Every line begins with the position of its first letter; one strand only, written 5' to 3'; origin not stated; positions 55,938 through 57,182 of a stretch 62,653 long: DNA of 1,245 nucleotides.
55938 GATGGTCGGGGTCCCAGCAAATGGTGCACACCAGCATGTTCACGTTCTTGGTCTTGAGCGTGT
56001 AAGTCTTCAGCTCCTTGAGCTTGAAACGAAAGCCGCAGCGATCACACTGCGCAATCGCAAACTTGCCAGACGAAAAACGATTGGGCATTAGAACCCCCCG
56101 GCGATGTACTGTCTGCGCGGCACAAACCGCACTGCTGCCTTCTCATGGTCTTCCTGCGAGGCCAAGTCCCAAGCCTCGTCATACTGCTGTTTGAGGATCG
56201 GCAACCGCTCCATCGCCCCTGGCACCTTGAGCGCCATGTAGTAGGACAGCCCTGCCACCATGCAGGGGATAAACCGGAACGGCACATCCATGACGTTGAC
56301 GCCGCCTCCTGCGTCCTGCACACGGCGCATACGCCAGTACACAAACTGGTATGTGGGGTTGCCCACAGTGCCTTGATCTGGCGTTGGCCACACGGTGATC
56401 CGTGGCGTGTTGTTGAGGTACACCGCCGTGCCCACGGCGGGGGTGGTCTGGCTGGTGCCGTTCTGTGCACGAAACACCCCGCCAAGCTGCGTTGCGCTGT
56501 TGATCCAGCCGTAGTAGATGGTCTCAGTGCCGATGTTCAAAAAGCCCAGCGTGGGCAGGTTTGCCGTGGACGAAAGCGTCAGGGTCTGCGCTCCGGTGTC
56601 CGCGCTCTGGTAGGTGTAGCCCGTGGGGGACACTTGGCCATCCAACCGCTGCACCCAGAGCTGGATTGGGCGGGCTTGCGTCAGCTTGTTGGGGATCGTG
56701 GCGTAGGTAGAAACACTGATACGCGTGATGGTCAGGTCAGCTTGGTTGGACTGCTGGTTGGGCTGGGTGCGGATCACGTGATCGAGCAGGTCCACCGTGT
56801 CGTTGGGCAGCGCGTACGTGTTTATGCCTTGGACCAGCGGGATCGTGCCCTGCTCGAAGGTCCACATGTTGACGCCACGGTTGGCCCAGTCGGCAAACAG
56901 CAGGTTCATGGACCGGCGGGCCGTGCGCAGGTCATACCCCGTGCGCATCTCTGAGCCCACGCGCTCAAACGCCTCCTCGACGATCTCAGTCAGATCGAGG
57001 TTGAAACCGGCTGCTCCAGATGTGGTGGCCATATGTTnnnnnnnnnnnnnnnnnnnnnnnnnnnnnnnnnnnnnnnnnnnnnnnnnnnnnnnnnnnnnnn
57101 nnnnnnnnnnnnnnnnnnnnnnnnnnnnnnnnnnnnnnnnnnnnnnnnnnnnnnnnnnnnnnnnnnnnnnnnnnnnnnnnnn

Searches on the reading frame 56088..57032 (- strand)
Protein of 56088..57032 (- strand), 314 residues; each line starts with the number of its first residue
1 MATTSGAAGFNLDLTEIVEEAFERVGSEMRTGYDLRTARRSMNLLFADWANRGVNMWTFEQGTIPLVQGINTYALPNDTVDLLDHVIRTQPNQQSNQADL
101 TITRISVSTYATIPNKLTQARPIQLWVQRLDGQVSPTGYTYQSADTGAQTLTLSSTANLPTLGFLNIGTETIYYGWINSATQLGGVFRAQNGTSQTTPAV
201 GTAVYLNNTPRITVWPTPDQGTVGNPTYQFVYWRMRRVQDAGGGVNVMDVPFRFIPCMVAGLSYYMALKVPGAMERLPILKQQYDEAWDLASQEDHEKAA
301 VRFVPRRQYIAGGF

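Call 40: search_protein_families(library=phrogs, proteins=[window:56088-57032:-], max_evalue=0.00001)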
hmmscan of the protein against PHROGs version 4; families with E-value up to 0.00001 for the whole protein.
window:56088-57032:- (314 aa): 1 family
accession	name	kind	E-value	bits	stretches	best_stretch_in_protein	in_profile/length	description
phrog_12985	-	unknown function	2.8e-18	67.5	1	15-156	5-154/238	-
